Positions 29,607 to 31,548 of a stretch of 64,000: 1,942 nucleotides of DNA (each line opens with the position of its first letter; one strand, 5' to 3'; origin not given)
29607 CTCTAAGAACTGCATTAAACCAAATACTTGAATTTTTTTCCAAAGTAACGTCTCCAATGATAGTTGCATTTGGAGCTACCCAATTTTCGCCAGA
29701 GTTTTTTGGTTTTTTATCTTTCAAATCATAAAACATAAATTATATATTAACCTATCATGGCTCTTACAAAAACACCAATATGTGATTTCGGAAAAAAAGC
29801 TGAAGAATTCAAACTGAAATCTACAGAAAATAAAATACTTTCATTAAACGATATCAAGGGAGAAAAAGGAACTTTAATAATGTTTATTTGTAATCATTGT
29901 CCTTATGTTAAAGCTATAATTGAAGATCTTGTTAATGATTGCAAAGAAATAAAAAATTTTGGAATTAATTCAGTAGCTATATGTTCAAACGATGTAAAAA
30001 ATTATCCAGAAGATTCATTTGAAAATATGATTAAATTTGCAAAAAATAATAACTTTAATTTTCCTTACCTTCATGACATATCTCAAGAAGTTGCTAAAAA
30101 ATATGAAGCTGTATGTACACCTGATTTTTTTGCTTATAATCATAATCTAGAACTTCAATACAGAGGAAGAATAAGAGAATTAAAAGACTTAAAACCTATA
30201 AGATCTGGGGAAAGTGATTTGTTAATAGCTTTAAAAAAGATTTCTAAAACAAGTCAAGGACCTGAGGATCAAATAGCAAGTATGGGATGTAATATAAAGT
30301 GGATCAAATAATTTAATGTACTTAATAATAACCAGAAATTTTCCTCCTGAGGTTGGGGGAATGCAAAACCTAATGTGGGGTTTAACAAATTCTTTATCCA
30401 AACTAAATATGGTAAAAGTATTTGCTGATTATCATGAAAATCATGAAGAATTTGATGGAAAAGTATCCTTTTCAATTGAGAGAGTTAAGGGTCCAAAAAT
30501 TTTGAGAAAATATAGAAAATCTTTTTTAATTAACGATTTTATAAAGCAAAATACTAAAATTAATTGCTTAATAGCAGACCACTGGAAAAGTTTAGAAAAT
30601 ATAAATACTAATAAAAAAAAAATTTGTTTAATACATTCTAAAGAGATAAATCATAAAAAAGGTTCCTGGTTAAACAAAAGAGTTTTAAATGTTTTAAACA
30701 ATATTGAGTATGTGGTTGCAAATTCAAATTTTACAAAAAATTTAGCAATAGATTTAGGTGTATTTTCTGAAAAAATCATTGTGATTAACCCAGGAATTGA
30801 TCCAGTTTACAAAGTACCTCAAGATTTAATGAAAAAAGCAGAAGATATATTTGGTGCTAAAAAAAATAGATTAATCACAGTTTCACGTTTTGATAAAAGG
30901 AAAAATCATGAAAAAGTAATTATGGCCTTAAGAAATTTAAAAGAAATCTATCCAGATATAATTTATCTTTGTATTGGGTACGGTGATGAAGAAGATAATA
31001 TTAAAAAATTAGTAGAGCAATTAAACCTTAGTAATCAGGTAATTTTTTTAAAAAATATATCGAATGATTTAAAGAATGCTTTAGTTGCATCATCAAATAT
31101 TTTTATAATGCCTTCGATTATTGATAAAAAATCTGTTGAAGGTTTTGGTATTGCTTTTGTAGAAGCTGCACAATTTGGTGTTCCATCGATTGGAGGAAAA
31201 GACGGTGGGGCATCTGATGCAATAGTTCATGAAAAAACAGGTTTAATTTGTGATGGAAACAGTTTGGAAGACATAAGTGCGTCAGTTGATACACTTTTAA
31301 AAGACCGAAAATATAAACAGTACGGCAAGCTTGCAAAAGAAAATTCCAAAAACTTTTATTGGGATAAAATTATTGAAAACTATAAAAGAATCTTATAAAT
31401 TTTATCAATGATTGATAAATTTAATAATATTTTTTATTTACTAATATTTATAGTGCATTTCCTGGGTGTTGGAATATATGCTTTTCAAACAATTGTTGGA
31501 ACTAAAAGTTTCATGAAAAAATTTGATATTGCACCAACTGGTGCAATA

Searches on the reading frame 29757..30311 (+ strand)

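Call 56: search_protein_families(library=pfam, proteins=[window:29757-30311:+], max_evalue=0.001)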
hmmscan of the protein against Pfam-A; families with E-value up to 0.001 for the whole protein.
window:29757-30311:+ (184 aa): 4 families
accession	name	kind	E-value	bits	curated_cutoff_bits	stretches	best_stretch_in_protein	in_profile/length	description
PF00578.27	AhpC-TSA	-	2.7e-21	76.2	26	1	12-140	2-122/124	AhpC/TSA family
PF08534.16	Redoxin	-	2e-11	44.3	26.6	1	12-136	3-131/148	Redoxin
PF13098.12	Thioredoxin_2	-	8.2e-05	23.3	27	1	34-139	3-95/104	Thioredoxin-like domain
PF13905.12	Thioredoxin_8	-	0.00066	20.4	27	0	37-124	2-85/94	Thioredoxin-like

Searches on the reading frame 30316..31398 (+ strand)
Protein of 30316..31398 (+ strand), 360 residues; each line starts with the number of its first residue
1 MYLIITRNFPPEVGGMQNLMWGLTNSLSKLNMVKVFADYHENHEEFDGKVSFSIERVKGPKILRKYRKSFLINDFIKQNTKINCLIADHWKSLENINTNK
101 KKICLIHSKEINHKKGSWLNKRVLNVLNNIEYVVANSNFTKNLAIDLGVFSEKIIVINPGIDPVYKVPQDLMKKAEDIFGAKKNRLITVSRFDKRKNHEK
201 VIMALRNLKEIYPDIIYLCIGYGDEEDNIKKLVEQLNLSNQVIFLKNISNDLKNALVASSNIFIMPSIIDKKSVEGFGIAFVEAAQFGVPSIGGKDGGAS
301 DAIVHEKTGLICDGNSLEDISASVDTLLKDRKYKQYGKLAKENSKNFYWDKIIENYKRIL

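Call 56: search_protein_families(library=pfam, proteins=[window:30316-31398:+], max_evalue=0.001)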
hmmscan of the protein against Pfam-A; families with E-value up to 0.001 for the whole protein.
window:30316-31398:+ (360 aa): 4 families
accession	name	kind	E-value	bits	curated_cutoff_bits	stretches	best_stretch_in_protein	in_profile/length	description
PF00534.26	Glycos_transf_1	-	1.1e-36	126.4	26.4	1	181-338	13-167/172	Glycosyl transferases group 1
PF13692.12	Glyco_trans_1_4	-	1.6e-20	74.2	27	1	184-330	2-142/142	Glycosyl transferases group 1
PF13439.12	Glyco_transf_4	-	7.4e-10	39.6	28.5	1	13-163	1-168/170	Glycosyltransferase Family 4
PF20706.3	GT4-conflict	-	0.00035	20.1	26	1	153-303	173-320/385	Family 4 Glycosyltransferase in conflict systems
